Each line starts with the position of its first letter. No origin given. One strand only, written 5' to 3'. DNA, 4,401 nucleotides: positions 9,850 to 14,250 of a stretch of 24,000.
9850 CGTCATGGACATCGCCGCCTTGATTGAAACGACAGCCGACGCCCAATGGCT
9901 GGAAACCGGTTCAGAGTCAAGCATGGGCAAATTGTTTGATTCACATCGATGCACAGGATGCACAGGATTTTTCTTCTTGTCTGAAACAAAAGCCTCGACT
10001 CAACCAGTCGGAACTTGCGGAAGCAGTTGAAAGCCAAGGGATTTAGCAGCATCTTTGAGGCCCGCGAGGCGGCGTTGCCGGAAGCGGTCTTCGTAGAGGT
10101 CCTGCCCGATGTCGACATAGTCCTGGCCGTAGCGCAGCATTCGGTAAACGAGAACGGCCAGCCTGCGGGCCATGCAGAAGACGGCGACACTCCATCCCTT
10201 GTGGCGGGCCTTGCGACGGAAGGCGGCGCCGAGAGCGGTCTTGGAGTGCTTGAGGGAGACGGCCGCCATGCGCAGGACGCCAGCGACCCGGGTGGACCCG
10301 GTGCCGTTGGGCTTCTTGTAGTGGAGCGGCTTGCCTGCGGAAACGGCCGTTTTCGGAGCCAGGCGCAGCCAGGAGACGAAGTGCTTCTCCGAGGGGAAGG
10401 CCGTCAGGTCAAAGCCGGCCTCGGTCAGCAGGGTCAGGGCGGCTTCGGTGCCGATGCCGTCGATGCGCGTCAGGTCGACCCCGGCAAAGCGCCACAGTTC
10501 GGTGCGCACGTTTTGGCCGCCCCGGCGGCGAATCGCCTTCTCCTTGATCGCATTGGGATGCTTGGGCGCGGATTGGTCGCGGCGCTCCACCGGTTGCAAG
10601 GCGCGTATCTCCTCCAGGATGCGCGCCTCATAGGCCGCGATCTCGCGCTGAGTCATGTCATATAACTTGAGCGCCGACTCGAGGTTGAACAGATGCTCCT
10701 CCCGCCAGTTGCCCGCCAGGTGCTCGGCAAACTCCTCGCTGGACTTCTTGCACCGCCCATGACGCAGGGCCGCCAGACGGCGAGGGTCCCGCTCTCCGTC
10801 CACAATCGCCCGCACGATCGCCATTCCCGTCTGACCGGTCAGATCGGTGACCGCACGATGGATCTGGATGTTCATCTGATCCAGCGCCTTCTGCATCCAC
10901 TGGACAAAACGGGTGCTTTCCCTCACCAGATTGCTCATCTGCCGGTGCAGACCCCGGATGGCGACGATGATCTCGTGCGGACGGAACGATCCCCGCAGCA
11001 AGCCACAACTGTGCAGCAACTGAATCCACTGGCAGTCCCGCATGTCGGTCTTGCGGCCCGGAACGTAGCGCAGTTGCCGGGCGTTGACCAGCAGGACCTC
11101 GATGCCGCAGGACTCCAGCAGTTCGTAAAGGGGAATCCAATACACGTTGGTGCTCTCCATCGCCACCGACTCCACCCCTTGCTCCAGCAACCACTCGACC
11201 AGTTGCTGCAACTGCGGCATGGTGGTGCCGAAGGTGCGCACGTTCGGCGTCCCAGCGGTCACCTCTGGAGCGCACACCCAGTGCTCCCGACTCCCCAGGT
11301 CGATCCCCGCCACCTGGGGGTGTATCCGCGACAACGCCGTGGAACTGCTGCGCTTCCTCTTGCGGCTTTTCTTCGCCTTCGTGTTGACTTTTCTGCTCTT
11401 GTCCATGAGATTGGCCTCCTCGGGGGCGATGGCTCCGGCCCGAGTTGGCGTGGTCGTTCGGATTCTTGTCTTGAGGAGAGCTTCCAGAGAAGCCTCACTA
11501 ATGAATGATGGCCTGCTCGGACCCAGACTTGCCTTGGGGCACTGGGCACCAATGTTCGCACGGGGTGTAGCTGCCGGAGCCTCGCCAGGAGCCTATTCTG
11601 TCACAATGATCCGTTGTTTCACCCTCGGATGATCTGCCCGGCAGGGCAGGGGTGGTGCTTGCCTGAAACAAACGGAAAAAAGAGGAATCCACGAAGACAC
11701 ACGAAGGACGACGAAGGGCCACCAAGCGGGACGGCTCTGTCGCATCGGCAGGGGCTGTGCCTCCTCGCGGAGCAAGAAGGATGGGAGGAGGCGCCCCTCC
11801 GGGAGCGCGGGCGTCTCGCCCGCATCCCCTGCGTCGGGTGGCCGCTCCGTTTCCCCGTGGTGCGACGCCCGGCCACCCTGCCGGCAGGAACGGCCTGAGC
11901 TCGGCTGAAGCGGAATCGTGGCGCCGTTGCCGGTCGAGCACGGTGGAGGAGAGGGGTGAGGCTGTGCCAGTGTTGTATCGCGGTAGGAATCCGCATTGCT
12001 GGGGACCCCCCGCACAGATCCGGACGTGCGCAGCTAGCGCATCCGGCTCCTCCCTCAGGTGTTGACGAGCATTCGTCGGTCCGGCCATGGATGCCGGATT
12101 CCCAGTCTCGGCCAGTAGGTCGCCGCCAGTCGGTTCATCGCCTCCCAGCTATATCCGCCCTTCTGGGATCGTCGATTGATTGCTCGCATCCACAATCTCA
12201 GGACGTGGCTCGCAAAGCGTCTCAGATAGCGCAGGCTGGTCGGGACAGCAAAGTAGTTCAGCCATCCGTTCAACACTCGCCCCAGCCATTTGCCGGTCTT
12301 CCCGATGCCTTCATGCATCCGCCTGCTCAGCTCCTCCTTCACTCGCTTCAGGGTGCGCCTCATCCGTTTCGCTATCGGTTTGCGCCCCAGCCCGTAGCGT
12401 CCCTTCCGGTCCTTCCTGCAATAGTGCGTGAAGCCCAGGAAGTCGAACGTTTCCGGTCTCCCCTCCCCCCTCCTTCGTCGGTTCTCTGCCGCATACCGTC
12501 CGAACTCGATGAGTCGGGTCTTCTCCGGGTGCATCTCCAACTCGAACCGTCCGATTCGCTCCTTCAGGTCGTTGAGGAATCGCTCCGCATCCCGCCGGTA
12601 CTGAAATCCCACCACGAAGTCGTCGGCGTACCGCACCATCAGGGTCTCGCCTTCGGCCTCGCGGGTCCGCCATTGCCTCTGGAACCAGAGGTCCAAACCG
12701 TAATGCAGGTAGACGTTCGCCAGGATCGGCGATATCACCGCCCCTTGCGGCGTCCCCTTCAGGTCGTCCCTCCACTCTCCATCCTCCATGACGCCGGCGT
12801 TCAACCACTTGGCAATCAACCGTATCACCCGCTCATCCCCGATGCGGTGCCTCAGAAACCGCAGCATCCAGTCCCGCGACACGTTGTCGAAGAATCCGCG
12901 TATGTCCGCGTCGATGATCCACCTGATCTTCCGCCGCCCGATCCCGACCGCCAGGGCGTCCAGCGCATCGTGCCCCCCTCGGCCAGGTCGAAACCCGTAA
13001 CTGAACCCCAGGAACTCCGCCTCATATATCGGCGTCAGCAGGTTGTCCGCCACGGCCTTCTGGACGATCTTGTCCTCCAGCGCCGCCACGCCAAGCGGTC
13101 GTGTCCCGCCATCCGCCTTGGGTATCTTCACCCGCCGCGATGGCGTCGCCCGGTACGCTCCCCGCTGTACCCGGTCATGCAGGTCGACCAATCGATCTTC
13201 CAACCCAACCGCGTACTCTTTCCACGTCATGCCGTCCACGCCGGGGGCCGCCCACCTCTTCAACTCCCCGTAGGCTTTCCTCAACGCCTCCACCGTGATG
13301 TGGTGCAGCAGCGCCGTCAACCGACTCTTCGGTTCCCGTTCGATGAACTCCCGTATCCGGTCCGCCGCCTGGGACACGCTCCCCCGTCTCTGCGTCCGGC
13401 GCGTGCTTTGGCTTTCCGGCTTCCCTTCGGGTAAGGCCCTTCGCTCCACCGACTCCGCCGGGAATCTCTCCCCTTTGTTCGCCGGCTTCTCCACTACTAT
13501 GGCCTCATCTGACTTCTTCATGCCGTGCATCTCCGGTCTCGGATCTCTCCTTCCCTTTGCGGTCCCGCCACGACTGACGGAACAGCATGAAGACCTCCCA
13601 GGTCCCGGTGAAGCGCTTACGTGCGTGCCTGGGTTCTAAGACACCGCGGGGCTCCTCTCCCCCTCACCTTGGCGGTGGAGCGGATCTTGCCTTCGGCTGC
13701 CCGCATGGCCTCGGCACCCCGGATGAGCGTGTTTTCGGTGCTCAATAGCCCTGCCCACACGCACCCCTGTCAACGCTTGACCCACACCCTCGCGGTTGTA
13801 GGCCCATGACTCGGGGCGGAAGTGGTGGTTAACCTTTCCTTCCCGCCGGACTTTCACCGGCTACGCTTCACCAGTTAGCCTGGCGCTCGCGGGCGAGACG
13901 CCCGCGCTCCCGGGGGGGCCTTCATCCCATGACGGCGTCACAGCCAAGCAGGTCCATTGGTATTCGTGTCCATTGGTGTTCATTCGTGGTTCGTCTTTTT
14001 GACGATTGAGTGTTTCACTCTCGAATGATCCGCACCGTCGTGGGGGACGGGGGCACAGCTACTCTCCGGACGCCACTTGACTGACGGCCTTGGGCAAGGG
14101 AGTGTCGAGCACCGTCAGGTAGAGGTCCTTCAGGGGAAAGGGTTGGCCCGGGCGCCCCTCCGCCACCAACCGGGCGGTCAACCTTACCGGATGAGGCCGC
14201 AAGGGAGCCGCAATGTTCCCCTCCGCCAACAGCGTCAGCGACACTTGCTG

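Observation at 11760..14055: Group II intron inserted exactly 3' of a repeat-borne GC hairpin, with the empty site preserved elsewhere in the window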

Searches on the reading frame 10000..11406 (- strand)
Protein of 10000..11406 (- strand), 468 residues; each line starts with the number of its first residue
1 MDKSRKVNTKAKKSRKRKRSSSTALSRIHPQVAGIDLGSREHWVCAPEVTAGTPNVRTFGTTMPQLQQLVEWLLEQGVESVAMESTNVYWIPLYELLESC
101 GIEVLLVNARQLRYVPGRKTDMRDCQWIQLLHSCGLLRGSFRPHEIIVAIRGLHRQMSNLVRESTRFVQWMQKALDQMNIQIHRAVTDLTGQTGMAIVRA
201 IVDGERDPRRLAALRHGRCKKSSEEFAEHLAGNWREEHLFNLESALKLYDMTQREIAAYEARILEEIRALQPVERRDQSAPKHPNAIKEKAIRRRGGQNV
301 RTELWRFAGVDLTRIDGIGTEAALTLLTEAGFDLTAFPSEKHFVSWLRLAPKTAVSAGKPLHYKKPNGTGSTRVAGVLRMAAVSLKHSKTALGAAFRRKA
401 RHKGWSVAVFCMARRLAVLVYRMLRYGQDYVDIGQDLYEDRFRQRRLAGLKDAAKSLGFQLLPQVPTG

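Call 9: search_protein_families(library=pfam, proteins=[window:10000-11406:-])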
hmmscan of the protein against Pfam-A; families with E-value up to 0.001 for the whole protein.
window:10000-11406:- (468 aa): 2 families
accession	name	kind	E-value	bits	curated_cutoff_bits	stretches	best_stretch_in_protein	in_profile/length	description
PF01548.23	DEDD_Tnp_IS110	-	6.2e-24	85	29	1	33-179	1-154/155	Transposase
PF02371.22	Transposase_20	-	1.4e-11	45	21.3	1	312-389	4-79/87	Transposase IS116/IS110/IS902 family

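Call 10: search_protein_families(library=ncbifam, proteins=[window:10000-11406:-])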
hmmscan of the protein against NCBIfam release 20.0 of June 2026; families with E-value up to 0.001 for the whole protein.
window:10000-11406:- (468 aa): 2 families
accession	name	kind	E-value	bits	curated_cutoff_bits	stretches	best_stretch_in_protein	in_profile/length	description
NF033542.1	transpos_IS110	equivalog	4.9e-68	229.8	140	1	32-428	1-342/343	IS110 family RNA-guided transposase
NF051857.1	transpos_IS110_2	equivalog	0.00014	21.1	180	1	32-269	2-237/393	IS110 family transposase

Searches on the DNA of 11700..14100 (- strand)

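Call 5: search_rna_families(source=window, start=11700, end=14100, threshold=evalue, max_evalue=5, show_alignments=5)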
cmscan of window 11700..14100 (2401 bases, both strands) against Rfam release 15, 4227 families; matches with E-value up to 5: 7.
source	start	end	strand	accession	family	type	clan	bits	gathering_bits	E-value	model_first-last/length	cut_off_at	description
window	13632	13854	-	RF02005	group-II-D1D4-6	Intron;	CL00102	175.3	49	1.7e-52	1-225/225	no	Group II catalytic intron D1-D4-6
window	11977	12051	-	RF00029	Intron_gpII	Intron;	-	39.4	40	1.1e-05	1-77/77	no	Group II catalytic intron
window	13436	13550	-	RF01998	group-II-D1D4-1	Intron;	CL00102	26.9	35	0.031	1-84/84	no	Group II catalytic intron D1-D4-1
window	12014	12052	-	RF04357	Plastid-ndhA-ndhB-2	Intron;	CL00155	26.2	53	0.0057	1-41/41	no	Plastid-ndhA-ndhB-2 group II-D5 intron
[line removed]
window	13844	13905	-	RF00050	FMN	Cis-reg; riboswitch;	-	18.6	66.2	0.33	35-105/138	no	FMN riboswitch aptamer (RFN element)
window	13797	13896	-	RF02681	Twister-sister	Gene; ribozyme;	-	17.9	34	1.8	1-81/81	no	Twister_sister_ribozyme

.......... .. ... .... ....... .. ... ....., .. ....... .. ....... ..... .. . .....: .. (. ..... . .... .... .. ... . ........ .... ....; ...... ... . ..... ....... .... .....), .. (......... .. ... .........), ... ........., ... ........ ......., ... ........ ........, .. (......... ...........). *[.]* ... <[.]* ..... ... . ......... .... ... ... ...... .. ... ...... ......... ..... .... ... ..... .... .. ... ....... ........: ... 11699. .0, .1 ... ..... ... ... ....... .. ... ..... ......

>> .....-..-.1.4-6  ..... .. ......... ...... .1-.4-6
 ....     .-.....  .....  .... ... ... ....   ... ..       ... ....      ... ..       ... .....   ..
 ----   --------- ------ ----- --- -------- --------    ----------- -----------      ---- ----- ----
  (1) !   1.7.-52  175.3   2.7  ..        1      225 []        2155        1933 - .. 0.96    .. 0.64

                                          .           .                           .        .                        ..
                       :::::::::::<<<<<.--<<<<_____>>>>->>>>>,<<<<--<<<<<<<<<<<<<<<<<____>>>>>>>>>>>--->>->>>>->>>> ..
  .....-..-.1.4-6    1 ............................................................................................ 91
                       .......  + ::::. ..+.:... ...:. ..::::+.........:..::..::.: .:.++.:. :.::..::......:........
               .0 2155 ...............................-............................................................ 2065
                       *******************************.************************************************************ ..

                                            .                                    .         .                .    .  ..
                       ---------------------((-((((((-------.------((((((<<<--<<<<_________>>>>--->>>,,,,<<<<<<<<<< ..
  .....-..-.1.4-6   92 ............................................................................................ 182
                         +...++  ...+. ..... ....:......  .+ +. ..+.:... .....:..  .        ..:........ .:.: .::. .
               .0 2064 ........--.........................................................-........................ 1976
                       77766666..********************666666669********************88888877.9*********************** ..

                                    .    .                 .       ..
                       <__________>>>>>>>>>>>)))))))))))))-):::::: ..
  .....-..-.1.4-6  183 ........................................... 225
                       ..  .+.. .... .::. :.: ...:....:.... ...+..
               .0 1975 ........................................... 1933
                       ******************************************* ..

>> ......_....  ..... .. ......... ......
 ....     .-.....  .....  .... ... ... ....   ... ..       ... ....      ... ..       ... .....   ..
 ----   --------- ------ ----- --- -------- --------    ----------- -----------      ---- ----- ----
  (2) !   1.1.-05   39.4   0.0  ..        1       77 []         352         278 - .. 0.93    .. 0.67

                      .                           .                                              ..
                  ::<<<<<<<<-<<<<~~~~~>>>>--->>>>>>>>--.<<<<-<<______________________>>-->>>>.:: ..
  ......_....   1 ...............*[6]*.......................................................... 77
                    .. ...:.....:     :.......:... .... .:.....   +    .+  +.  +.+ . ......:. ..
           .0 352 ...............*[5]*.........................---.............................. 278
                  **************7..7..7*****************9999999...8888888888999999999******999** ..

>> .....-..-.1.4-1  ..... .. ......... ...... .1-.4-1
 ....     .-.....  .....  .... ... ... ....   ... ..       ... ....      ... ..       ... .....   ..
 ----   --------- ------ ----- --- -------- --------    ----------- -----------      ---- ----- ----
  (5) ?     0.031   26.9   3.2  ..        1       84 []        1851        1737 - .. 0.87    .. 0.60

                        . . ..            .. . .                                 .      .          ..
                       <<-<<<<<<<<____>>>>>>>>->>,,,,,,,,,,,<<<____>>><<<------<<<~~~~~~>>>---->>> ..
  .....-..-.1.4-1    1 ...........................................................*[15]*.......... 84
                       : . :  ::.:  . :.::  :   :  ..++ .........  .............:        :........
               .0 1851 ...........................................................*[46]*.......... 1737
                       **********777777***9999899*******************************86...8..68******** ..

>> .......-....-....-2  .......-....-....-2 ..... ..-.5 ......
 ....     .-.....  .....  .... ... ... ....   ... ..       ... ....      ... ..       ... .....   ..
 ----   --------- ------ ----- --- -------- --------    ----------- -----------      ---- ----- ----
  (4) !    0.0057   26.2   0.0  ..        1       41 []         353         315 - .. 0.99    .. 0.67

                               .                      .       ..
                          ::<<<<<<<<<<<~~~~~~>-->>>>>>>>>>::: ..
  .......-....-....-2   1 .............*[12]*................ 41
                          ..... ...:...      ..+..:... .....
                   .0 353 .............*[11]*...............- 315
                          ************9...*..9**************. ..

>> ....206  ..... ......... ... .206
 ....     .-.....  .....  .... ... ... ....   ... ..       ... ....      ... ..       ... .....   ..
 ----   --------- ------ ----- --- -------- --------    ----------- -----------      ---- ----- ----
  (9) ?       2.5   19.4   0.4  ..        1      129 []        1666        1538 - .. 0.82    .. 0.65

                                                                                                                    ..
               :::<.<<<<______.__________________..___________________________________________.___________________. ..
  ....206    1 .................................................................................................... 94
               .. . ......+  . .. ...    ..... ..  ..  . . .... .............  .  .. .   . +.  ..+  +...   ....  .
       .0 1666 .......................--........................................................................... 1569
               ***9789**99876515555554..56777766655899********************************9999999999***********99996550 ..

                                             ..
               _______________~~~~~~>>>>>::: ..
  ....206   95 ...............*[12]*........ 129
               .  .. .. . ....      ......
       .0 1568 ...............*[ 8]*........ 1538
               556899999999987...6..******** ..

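Call 41: search_rna_families(sources=[L080, L081, L082, L083, L002, L042, L060, L035], threshold=gathering)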
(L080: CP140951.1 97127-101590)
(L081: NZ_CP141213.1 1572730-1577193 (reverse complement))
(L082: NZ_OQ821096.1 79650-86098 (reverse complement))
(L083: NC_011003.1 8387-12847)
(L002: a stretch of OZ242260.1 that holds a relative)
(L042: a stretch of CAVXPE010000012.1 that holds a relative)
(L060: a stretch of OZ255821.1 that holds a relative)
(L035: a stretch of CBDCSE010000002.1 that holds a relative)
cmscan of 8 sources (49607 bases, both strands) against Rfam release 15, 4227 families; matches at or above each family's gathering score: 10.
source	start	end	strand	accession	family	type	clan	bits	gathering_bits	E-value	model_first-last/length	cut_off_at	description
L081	1169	1388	+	RF02005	group-II-D1D4-6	Intron;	CL00102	189.4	49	1.2e-55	1-225/225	no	Group II catalytic intron D1-D4-6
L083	1165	1387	+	RF02005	group-II-D1D4-6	Intron;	CL00102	188.7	49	1.9e-55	1-225/225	no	Group II catalytic intron D1-D4-6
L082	2168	2393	+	RF02005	group-II-D1D4-6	Intron;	CL00102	184.9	49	3e-54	1-225/225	no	Group II catalytic intron D1-D4-6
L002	2677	2900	+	RF02005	group-II-D1D4-6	Intron;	CL00102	168.9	49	3.9e-49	1-225/225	no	Group II catalytic intron D1-D4-6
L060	2601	2819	+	RF02005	group-II-D1D4-6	Intron;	CL00102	150.5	49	2.9e-43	1-225/225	no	Group II catalytic intron D1-D4-6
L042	2670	2893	+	RF02005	group-II-D1D4-6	Intron;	CL00102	150.4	49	3e-43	1-225/225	no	Group II catalytic intron D1-D4-6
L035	2676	2899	+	RF02005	group-II-D1D4-6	Intron;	CL00102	147.5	49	2.6e-42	1-225/225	no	Group II catalytic intron D1-D4-6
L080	1177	1394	+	RF02005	group-II-D1D4-6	Intron;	CL00102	137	49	5.8e-39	1-225/225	no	Group II catalytic intron D1-D4-6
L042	4481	4554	+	RF00029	Intron_gpII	Intron;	-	45.5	40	7.8e-06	1-77/77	no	Group II catalytic intron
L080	2975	3049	+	RF00029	Intron_gpII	Intron;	-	41.1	40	9.2e-05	1-77/77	no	Group II catalytic intron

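Call 80: search_dna_similar(query=L080:1141-3050:+, collection=plasmids, mode=near, max_rows=60)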
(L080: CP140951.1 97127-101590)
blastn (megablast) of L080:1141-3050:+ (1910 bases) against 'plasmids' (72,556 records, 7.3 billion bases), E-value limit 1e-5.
Records with a match: 52; places in all: 62; records where one place covers at least 80% of the query: 28.
Best place of each record, by identity: >=99% 4; 95-99% 8; 90-95% 4; 80-90% 20; 60-80% 16.
By first word of the organism name: Rhizobium 12; Sinorhizobium 11; Cupriavidus 6; Bradyrhizobium 4; Mesorhizobium 4; Microvirga 3; Agrobacterium 3; Burkholderia 3; Aminobacter 1; Ralstonia 1; and 4 more.
By predicted mobility (MOB-suite, as given by PLSDB): conjugative 33; non-mobilizable 16; mobilizable 3.
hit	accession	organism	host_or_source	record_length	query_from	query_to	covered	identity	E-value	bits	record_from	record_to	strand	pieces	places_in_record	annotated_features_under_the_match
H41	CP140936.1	Sinorhizobium meliloti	Medicago lupulina,whole organism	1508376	1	1910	100%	100.0%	0e+0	3528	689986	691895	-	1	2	ltrA: group II intron reverse transcriptase/maturase | aldo/keto reductase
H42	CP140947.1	Sinorhizobium meliloti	Medicago lupulina,whole organism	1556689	1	1910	100%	100.0%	0e+0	3528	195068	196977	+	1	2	ltrA: group II intron reverse transcriptase/maturase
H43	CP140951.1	Sinorhizobium meliloti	Medicago lupulina,whole organism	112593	1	1910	100%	100.0%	0e+0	3528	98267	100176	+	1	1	ltrA: group II intron reverse transcriptase/maturase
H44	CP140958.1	Sinorhizobium meliloti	Medicago lupulina,whole organism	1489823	1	1910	100%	100.0%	0e+0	3528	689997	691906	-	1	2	ltrA: group II intron reverse transcriptase/maturase | aldo/keto reductase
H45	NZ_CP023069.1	Sinorhizobium sojae CCBAU 05684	G.max,nodule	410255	1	1878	98%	98.7%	0e+0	3328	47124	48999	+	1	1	none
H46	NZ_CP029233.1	Sinorhizobium fredii CCBAU 45436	Glycine max,cell culture,plant root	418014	1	1878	98%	98.7%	0e+0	3328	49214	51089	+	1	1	none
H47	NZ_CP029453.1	Sinorhizobium fredii CCBAU 25509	Glycine soja,cell culture,plant root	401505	1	1878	98%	98.7%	0e+0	3328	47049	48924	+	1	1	none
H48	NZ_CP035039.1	Sinorhizobium fredii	single cell,soil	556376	1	1878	98%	98.7%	0e+0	3328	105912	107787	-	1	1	none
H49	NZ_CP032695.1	Rhizobium jaguaris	Calliandra grandiflora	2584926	325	1910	83%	87.2%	0e+0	1799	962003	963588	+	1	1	none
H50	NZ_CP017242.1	Rhizobium etli 8C-3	Phaseolus vulgaris,cell culture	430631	325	1908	83%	86.1%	0e+0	1698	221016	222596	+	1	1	none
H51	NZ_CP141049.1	Microvirga lotononidis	-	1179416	325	1910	83%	83.0%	0e+0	1428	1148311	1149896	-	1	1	none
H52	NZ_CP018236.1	Rhizobium leguminosarum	Vavilovia formosa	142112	325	1908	83%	82.4%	0e+0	1375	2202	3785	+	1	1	none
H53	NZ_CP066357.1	Bradyrhizobium elkanii USDA 76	Glycine max,DNA isolated from pure ...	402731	325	1909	83%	82.3%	0e+0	1365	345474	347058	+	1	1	ltrA: group II intron reverse transcriptase/maturase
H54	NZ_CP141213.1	Sinorhizobium meliloti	alfalfa,Isolate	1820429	325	1910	83%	82.3%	0e+0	1362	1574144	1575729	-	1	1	none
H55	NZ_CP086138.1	Bradyrhizobium barranii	Glycine max cv. AC Orford,Cell ...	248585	325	1909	83%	82.1%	0e+0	1349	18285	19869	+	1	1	ltrA: group II intron reverse transcriptase/maturase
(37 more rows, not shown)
